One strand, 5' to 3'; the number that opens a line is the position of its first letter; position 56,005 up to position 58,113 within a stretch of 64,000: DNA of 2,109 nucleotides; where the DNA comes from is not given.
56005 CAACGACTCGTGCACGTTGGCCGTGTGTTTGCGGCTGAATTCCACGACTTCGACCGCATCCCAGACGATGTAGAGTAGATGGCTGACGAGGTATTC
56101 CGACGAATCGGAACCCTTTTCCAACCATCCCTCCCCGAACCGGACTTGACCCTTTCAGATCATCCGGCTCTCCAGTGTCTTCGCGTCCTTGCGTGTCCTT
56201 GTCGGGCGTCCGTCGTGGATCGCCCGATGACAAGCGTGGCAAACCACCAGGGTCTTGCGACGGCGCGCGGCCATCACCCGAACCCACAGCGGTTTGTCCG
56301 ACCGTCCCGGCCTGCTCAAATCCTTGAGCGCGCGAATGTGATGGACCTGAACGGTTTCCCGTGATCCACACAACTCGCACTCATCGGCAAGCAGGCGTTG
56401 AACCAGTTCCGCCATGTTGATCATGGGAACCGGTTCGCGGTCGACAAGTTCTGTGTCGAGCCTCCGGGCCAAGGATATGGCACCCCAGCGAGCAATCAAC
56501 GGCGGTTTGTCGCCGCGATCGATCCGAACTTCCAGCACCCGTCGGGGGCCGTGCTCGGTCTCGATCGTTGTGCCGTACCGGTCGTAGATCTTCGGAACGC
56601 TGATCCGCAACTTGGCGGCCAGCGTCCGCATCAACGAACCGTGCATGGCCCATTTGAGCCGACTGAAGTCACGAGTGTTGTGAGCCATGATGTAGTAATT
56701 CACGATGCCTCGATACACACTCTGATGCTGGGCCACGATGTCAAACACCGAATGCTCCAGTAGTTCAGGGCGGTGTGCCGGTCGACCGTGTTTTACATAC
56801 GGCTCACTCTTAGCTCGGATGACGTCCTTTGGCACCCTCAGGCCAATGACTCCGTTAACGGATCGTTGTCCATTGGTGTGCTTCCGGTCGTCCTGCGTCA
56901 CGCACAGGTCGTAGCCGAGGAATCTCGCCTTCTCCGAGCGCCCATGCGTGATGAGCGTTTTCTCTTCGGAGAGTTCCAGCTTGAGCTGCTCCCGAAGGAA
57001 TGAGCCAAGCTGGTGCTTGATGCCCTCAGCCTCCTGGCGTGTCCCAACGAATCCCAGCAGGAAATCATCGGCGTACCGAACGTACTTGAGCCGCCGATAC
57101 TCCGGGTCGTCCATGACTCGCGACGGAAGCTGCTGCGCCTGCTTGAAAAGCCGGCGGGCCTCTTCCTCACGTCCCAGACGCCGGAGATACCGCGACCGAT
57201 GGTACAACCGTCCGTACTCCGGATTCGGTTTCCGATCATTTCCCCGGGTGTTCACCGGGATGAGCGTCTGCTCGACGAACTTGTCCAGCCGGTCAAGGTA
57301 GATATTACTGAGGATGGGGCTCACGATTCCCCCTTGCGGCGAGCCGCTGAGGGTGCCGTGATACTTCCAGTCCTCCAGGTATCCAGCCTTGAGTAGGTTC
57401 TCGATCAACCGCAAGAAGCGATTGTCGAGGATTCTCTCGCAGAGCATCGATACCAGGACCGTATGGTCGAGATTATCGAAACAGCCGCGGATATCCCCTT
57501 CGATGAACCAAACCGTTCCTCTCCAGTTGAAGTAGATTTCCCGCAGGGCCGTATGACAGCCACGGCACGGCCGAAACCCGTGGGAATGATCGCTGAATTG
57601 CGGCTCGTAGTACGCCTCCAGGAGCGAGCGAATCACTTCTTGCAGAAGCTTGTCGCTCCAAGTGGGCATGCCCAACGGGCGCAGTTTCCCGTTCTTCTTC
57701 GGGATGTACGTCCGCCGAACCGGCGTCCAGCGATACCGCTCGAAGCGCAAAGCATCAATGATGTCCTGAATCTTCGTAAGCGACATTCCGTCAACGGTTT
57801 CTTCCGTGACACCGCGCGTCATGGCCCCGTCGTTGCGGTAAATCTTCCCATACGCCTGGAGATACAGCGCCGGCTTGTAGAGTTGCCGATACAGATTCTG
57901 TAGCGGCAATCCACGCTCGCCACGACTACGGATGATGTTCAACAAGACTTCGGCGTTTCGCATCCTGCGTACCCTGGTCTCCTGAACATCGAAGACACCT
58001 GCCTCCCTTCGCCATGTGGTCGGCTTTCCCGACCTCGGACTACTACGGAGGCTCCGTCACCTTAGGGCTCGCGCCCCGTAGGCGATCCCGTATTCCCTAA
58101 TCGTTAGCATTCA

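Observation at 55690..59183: A group II intron sits in phase inside a DUF932-like element gene, and splicing would rebuild a 364-aa ORF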

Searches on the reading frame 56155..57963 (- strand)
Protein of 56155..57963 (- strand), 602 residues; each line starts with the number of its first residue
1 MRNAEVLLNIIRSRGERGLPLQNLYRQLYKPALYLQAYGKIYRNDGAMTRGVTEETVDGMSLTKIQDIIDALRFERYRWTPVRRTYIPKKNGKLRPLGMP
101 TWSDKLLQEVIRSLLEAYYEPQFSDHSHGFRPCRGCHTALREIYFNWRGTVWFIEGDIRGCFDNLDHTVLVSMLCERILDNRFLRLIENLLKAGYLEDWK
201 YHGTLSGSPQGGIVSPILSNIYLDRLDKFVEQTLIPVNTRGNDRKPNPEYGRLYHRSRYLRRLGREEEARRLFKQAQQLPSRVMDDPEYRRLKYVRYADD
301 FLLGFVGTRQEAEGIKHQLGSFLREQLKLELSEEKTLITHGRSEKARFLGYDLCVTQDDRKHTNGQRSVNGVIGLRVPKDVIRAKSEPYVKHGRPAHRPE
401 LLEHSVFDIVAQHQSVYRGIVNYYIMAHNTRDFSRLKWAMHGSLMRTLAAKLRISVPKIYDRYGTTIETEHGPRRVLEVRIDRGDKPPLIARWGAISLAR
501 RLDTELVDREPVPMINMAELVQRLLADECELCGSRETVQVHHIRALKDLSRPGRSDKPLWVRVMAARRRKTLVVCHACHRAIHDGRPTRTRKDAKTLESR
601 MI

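Call 5: search_protein_families(library=pfam, proteins=[window:56155-57963:-], max_evalue=0.01)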
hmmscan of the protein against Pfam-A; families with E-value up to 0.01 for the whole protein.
window:56155-57963:- (602 aa): 3 families
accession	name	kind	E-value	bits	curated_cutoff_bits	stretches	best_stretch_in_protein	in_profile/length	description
PF00078.32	RVT_1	-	1.7e-30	106.7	29.6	1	87-352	1-204/205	Reverse transcriptase (RNA-dependent DNA polymerase)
PF21368.3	AI2M-like_HNH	-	1e-14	54.6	23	1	529-579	1-49/49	AI2M/AI1M-like, HNH endonuclease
PF01348.27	Intron_maturas2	-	1.2e-14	54.9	20.8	1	389-467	22-106/140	Type II intron maturase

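Call 6: search_protein_families(library=ncbifam, proteins=[window:56155-57963:-], max_evalue=0.01)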
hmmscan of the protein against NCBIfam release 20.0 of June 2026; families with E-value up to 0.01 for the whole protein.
window:56155-57963:- (602 aa): 5 families
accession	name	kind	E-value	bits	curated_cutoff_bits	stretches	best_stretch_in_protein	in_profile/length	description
TIGR04416.1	group_II_RT_mat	equivalog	6.6e-80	268.9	300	1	35-450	5-351/353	group II intron reverse transcriptase/maturase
NF041747.1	Drt3a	equivalog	6.4e-11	42.2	200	2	151-232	111-188/412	antiviral reverse transcriptase Drt3a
NF038233.2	retron_St85_RT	exception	1.5e-10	40.8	235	1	83-233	26-163/289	retron St85 family RNA-directed DNA polymerase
NF041746.1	Drt2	equivalog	8.7e-10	38.3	390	0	204-234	220-250/416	antiviral reverse transcriptase Drt2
NF042941.1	Retron_TIR_antiphage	equivalog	2.5e-06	26.5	600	0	86-130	33-75/464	TIR domain-containing anti-phage reverse transcriptase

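Call 20: list_cluster_members(proteins=[P0020, window:56155-57963:-])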
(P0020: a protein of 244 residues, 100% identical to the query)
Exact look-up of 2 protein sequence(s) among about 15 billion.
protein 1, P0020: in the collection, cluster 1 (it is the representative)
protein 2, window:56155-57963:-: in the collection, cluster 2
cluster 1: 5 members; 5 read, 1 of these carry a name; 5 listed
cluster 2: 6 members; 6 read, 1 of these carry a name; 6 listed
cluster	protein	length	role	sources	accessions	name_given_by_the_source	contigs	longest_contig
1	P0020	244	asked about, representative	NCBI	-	-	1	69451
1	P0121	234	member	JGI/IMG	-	hypothetical protein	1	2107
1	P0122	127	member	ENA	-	-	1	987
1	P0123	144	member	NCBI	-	-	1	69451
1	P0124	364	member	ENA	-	-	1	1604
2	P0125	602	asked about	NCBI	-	-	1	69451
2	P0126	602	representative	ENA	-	-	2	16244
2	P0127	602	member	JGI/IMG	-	group II intron reverse transcriptase/maturase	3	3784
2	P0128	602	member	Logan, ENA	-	-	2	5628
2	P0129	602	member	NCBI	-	-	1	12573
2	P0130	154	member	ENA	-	-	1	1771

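Call 23: find_encoding_contigs(protein=P0126, flank=6000, max_places=6)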
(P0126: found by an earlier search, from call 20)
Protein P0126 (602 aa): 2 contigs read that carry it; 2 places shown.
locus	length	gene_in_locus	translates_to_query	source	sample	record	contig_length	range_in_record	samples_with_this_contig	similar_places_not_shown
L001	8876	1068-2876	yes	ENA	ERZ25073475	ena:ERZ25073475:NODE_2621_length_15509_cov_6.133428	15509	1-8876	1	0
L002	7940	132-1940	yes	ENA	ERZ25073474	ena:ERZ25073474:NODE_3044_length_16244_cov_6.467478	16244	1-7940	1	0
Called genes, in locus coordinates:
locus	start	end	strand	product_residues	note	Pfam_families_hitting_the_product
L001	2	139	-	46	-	?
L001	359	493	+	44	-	-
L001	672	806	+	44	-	-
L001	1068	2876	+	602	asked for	PF00078:RVT_1, PF01348:Intron_maturas2, PF21368:AI2M-like_HNH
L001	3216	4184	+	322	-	PF05598:DUF772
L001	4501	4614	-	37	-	-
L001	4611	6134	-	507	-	PF13522:GATase_6 (weak), PF13537:GATase_7, PF00733:Asn_synthase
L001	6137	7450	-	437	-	PF08241:Methyltransf_11 (weak), PF08242:Methyltransf_12, PF13649:Methyltransf_25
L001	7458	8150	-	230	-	PF02607:B12-binding_2, PF02310:B12-binding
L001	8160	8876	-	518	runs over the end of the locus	PF06253:MTTB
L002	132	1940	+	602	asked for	PF00078:RVT_1, PF01348:Intron_maturas2, PF21368:AI2M-like_HNH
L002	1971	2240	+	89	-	-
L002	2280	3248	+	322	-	PF05598:DUF772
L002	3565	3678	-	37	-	-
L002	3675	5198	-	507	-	PF13522:GATase_6 (weak), PF13537:GATase_7, PF00733:Asn_synthase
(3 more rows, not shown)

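Call 24: find_encoding_contigs(protein=P0129, flank=6000, max_places=6)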
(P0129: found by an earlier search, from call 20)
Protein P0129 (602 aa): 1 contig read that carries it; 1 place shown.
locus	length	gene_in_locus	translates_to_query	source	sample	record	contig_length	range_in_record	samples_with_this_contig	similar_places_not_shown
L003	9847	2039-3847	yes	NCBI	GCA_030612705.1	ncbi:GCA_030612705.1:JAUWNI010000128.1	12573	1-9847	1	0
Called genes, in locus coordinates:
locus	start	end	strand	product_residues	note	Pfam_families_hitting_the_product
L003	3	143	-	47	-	?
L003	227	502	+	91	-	-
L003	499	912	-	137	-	PF06868:DUF1257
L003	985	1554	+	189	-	-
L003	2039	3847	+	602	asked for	PF00078:RVT_1, PF01348:Intron_maturas2, PF21368:AI2M-like_HNH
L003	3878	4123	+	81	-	-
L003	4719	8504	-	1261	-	PF22842:Pel9A-like_beta_helix (faint), PF02415:Chlam_PMP (faint), PF13229:Beta_helix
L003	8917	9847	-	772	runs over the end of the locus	-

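Call 25: find_encoding_contigs(protein=P0124, flank=3000, max_places=4)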
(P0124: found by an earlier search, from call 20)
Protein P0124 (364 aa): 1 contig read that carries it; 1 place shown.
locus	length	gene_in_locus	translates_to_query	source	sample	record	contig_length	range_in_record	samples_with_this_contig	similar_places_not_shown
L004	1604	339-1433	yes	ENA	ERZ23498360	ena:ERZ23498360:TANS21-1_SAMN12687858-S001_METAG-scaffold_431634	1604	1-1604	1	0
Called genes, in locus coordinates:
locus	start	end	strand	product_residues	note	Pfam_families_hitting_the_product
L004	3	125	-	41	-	?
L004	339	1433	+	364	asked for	-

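Call 37: search_solved_structures(query=window:56155-57963:-, max_evalue=0.00001)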
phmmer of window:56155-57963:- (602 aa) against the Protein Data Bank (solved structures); distinct sequences matched with E-value up to 0.00001: 8.
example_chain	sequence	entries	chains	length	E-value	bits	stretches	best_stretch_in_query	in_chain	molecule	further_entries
5g2x_C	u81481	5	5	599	2.8e-122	412.1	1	22-582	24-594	GROUP II INTRON-ENCODED PROTEIN LTRA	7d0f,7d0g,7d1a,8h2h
5hhj_A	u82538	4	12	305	7.8e-39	136.5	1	23-232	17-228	Retron-type reverse transcriptase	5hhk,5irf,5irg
5hhl_A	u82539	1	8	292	1.2e-37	132.6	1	22-232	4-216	Retron-type reverse transcriptase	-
7uim_D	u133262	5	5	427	5.4e-37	130.4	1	22-232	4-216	Group II intron reverse transcriptase/maturase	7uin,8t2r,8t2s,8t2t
6ar1_A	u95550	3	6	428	1e-36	129.5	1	72-232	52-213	GsI-IIC RT | Trt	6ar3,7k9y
6me0_C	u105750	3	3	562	3.4e-29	104.7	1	38-232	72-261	Maturase reverse transcriptase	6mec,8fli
7kft_D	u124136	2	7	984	8.4e-14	53.8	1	53-231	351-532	Cas6-RT-Cas1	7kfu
8bgj_A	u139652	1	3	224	5.4e-07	31.4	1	86-230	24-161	RNA-directed DNA polymerase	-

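Call 61: search_solved_structures(query=window:56155-57963:-, max_evalue=1e-50, show_alignments=1)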
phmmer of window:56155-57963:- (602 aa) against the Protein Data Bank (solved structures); distinct sequences matched with E-value up to 1e-50: 1.
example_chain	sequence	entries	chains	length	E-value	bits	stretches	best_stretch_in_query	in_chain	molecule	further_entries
5g2x_C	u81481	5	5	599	2.8e-122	412.1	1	22-582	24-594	GROUP II INTRON-ENCODED PROTEIN LTRA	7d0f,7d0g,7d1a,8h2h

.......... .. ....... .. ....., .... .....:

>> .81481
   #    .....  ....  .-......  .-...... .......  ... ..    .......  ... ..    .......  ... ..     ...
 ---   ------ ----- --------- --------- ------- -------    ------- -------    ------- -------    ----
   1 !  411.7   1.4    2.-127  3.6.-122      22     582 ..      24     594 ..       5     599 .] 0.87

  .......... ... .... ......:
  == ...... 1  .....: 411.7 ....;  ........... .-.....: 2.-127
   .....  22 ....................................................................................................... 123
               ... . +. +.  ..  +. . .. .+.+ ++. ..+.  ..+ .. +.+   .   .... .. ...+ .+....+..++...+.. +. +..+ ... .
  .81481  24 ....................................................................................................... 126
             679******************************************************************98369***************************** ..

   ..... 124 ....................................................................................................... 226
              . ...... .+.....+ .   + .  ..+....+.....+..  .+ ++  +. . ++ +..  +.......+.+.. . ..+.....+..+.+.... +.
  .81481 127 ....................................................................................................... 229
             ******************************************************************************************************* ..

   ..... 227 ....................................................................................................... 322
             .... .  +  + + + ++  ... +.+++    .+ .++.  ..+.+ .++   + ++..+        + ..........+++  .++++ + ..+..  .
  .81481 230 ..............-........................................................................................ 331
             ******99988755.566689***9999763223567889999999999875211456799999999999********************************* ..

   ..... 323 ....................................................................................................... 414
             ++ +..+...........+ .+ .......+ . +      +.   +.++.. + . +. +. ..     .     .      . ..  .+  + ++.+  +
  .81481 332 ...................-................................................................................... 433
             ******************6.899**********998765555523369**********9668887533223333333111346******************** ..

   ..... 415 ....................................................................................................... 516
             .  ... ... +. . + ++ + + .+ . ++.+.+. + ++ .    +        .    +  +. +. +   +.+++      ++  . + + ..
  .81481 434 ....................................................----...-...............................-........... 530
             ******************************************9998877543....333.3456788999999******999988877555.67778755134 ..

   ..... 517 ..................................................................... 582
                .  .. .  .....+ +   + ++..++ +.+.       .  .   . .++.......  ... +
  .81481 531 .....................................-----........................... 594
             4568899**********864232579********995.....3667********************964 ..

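Call 65: search_protein_families(library=phrogs, proteins=[P0124], max_evalue=0.001)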
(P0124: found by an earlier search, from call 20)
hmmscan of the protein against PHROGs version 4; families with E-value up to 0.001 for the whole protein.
P0124 (364 aa): 1 family
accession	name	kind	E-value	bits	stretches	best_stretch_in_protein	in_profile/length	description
phrog_1362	-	unknown function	3.3e-12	47.2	1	61-363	69-386/391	-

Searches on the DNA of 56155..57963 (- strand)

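Call 33: search_rna_families(sources=[L006, L008, L001, L003], threshold=gathering)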
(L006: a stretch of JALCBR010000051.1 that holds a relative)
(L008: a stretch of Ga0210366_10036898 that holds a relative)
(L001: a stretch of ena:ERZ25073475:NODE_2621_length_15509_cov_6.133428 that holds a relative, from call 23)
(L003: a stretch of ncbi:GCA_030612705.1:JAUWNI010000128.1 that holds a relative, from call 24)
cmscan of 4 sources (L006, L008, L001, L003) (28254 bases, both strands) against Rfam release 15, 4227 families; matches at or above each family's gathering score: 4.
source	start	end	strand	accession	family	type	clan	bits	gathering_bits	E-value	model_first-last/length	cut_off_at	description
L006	1300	1399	-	RF00029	Intron_gpII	Intron;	-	61.6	40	5e-10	1-77/77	no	Group II catalytic intron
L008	544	640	-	RF00029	Intron_gpII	Intron;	-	61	40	7.1e-10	1-77/77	no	Group II catalytic intron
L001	2859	2957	+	RF00029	Intron_gpII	Intron;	-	60.5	40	9.1e-10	1-77/77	no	Group II catalytic intron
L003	3830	3928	+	RF00029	Intron_gpII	Intron;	-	60.5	40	9.1e-10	1-77/77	no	Group II catalytic intron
